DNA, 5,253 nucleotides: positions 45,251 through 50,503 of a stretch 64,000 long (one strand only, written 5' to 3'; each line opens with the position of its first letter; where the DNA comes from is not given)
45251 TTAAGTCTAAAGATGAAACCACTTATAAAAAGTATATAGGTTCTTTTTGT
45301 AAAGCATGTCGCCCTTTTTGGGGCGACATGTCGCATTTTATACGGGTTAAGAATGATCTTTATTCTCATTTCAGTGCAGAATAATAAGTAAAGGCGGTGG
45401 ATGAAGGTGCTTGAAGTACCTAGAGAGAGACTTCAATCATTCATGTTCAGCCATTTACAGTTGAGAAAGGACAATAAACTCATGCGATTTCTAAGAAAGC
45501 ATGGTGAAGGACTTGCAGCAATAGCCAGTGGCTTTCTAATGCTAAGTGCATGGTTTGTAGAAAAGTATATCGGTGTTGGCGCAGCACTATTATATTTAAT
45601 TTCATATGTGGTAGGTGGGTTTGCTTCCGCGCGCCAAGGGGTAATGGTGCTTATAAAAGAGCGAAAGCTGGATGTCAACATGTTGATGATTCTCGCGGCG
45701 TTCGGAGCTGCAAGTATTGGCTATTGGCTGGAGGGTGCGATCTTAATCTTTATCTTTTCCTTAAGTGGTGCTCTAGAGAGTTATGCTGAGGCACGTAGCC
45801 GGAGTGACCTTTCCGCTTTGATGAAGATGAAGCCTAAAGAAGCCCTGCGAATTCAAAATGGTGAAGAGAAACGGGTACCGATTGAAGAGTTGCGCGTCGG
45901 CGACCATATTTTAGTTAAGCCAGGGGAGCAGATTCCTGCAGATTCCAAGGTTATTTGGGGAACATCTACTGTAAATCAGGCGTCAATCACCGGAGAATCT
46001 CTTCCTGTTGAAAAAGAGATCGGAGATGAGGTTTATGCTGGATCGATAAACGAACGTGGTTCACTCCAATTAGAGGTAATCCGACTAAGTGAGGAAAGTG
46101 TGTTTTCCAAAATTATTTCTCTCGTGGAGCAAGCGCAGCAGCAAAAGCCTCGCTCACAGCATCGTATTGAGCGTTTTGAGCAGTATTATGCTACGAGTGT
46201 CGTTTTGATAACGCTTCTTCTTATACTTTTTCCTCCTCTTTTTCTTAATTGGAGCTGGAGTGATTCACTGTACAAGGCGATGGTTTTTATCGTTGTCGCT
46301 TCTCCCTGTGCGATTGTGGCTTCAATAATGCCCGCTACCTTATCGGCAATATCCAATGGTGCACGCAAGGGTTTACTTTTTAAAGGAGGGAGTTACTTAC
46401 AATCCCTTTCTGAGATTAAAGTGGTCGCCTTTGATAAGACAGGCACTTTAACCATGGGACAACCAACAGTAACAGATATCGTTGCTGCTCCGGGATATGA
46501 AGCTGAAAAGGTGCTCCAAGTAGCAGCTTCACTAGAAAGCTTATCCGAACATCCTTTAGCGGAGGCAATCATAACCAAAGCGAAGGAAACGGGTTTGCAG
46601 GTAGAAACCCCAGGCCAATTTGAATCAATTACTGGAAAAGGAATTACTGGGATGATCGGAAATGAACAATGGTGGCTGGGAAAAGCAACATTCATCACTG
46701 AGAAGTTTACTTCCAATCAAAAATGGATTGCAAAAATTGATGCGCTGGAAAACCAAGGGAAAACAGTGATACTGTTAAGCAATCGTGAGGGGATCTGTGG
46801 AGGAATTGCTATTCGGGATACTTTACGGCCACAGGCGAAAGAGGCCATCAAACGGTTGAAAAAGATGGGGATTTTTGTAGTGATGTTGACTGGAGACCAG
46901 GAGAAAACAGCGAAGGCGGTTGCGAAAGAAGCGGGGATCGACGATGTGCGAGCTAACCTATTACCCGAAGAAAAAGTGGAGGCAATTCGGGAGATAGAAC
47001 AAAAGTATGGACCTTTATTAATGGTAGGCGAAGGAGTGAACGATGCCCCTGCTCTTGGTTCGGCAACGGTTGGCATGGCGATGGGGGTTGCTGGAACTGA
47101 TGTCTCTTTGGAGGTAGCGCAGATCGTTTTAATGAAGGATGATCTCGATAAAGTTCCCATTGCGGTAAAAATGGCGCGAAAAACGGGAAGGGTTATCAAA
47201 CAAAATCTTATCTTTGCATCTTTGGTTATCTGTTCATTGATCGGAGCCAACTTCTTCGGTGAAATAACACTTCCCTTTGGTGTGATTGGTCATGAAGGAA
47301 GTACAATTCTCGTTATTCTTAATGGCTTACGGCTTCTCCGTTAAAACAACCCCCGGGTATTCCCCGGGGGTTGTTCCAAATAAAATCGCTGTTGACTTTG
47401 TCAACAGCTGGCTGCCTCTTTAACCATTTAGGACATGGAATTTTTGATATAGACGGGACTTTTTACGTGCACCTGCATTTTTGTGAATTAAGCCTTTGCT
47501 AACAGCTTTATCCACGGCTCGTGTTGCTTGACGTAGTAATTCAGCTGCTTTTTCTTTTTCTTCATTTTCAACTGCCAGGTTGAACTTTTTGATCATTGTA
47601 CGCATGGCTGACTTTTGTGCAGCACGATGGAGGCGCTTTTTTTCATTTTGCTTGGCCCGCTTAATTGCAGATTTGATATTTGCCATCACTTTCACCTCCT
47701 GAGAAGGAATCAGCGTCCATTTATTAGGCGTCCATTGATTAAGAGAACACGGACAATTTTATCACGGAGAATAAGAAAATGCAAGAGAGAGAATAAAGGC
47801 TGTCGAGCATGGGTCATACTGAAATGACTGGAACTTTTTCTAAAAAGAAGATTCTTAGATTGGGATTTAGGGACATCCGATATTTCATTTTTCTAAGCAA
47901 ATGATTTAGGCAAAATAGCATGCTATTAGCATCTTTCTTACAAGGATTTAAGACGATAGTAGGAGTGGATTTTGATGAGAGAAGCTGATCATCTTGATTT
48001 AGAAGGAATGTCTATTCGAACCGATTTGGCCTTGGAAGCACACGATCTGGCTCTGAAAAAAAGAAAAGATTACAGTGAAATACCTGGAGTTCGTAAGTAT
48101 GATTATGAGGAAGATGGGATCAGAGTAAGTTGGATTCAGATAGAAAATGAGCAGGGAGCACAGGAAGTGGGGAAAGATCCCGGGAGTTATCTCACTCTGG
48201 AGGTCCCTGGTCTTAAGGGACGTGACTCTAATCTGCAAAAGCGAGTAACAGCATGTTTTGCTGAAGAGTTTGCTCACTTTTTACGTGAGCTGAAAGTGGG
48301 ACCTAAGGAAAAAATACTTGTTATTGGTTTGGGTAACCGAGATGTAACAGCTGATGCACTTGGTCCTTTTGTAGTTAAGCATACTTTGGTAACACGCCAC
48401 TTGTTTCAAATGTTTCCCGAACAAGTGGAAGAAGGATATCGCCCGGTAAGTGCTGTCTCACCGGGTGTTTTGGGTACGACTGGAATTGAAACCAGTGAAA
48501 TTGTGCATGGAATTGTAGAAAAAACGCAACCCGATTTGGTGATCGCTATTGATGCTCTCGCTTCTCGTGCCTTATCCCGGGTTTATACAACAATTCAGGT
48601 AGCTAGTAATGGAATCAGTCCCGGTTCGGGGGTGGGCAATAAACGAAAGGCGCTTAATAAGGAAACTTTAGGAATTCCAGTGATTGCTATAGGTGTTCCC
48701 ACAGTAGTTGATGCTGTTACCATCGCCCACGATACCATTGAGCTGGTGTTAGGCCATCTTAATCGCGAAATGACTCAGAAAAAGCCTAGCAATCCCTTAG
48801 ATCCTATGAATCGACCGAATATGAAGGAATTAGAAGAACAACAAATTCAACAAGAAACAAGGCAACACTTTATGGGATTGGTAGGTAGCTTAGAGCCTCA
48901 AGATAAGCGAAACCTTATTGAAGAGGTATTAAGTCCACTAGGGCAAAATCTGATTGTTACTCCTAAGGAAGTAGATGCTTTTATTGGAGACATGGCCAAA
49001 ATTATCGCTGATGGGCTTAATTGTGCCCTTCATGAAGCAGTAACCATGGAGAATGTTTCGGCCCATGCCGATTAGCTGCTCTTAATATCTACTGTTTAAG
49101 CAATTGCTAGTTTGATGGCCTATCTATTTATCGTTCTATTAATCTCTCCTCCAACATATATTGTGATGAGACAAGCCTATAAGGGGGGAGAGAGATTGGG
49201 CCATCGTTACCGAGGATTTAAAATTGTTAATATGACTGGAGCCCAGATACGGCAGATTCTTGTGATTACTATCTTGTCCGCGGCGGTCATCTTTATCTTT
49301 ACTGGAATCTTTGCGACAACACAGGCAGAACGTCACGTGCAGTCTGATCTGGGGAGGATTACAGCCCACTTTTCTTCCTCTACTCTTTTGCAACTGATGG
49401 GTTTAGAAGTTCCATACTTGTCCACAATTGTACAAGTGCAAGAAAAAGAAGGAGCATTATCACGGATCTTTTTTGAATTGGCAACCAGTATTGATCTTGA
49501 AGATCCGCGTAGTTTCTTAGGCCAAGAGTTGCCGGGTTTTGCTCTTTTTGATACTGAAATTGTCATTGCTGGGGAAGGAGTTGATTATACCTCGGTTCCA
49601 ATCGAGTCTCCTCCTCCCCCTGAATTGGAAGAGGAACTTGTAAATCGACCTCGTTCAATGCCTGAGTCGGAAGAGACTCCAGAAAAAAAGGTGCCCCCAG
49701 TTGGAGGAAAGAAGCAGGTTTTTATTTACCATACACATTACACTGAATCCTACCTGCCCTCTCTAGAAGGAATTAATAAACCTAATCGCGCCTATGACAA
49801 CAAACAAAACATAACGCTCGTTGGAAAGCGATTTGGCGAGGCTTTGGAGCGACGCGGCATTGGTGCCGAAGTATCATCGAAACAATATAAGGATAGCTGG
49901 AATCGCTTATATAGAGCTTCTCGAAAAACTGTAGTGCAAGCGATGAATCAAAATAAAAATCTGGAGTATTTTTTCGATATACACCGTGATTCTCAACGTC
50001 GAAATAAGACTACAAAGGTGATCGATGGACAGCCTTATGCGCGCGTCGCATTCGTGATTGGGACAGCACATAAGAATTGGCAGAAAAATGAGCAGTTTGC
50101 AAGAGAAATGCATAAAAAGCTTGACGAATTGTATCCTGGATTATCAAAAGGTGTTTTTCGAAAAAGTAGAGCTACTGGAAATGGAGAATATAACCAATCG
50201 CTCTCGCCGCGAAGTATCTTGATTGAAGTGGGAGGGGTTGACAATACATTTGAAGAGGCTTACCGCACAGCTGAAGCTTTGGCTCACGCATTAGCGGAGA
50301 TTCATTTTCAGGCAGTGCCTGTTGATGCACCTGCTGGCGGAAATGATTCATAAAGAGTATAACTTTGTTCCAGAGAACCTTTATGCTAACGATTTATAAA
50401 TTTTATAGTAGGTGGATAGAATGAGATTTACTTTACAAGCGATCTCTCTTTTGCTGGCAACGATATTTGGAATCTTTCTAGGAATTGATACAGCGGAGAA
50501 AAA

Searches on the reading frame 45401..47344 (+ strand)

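Call 58: search_protein_families(library=pfam, proteins=[window:45401-47344:+], max_evalue=0.00001)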
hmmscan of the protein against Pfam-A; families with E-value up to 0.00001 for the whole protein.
window:45401-47344:+ (647 aa): 2 families
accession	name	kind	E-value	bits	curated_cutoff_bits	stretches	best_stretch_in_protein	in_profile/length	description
PF00122.25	E1-E2_ATPase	-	2.7e-52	177.3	28.1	1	142-323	1-181/181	E1-E2 ATPase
PF00702.32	Hydrolase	-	4.5e-35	122.2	26.4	1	339-555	1-190/191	haloacid dehalogenase-like hydrolase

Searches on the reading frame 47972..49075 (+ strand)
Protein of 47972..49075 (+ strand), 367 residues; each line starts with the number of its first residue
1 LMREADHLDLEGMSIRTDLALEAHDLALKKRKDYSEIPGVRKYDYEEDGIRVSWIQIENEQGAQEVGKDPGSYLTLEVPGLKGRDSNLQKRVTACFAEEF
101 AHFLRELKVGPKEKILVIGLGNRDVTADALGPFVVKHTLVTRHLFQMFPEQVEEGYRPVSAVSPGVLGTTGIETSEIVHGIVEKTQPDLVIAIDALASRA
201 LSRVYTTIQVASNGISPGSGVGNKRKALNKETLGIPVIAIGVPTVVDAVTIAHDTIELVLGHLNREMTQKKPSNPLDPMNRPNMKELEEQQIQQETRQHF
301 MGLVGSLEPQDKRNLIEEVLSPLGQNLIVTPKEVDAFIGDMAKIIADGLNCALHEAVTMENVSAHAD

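Call 58: search_protein_families(library=pfam, proteins=[window:47972-49075:+], max_evalue=0.00001)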
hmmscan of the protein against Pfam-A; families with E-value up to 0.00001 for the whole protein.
window:47972-49075:+ (367 aa): 1 family
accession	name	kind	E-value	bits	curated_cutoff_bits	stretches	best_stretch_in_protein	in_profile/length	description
PF03418.19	Peptidase_A25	-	1.9e-141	471.5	27.8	1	20-364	1-351/353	Germination protease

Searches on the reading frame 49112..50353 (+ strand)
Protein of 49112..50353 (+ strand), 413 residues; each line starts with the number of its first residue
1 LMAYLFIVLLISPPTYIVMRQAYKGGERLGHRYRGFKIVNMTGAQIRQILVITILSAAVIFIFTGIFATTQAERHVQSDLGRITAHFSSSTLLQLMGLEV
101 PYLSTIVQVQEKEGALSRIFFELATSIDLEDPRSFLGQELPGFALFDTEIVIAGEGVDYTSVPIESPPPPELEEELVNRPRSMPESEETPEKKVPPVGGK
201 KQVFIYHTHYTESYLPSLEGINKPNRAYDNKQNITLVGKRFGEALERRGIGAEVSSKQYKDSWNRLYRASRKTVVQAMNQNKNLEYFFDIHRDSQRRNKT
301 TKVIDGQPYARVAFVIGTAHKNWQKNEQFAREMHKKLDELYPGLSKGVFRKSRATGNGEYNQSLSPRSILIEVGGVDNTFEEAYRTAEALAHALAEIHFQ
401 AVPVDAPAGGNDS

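Call 58: search_protein_families(library=pfam, proteins=[window:49112-50353:+], max_evalue=0.00001)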
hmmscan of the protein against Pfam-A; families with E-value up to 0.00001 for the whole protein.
window:49112-50353:+ (413 aa): 1 family
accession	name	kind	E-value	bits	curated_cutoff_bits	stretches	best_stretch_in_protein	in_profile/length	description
PF07454.18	SpoIIP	-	4.1e-80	269.6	24.4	1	130-395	1-269/269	Stage II sporulation protein P (SpoIIP)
